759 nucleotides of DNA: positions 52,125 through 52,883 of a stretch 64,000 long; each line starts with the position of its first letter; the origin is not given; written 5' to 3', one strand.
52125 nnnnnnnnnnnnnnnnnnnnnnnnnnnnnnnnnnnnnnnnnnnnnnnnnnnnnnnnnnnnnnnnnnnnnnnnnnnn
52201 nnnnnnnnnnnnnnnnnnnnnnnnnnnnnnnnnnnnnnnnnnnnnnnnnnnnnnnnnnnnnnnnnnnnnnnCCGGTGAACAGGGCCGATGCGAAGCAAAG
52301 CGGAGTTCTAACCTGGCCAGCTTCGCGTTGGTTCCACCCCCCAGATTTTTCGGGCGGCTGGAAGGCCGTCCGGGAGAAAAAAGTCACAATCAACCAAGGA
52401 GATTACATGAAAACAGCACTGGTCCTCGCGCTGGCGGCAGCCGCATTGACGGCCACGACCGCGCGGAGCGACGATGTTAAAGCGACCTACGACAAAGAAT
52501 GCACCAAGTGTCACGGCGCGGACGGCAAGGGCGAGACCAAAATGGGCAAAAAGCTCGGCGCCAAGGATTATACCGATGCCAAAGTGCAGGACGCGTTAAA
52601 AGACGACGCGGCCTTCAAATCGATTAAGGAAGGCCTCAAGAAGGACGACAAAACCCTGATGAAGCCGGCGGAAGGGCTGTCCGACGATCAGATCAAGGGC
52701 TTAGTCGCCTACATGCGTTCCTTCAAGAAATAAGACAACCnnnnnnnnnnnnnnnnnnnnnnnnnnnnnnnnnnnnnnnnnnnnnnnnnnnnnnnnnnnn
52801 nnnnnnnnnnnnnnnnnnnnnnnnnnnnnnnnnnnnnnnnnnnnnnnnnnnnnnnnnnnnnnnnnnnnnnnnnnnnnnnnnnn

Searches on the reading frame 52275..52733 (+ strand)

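Call 25: search_protein_families(library=pfam, proteins=[window:52275-52733:+], max_evalue=0.001)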
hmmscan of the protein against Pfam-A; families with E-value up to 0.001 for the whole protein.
window:52275-52733:+ (152 aa): 2 families
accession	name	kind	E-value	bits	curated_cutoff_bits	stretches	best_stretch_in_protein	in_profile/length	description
PF00034.26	Cytochrom_C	-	7.6e-11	43.6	21.3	1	67-149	3-88/90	Cytochrome c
PF13442.11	Cytochrome_CBB3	-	2.8e-10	40.8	27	1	66-147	4-68/68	Cytochrome C oxidase, cbb3-type, subunit III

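Call 27: search_protein_families(library=ncbifam, proteins=[window:52275-52733:+], max_evalue=0.01)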
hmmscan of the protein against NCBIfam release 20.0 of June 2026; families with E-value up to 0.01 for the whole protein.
window:52275-52733:+ (152 aa): 9 families
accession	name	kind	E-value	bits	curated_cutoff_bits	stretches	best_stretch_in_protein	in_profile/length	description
NF011054.0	PRK14486.1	equivalog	6.9e-09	35.6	447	1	60-151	210-291/294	putative bifunctional cbb3-type cytochrome c oxidase subunit II/cytochrome c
TIGR00782.1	ccoP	equivalog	3.6e-06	26.5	179.95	1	50-149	189-280/285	cytochrome-c oxidase, cbb3-type subunit III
TIGR03872.1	cytochrome_MoxG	equivalog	0.00042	20.4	147.8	1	68-151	47-122/133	cytochrome c(L), periplasmic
NF045773.1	cytochro_C550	exception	0.0021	18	125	1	62-124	46-106/118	cytochrome c550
NF050122.1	bc1_QcrC_actin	exception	0.0024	17.2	200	1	54-92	30-67/253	cytochrome bc1 complex diheme cytochrome c subunit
NF045930.1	Cytc6PetJCyano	equivalog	0.0035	17.3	135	1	49-147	12-102/110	cytochrome c6 PetJ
TIGR02603.1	CxxCH_TIGR02603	domain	0.0049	16.9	68.15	0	103-149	86-133/134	putative heme-binding domain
NF045774.1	cytochro_C551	exception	0.0052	16.7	118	1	61-106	35-80/110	cytochrome c551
TIGR04494.1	c550_PedF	equivalog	0.006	16.5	122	0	70-149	56-129/133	cytochrome c-550 PedF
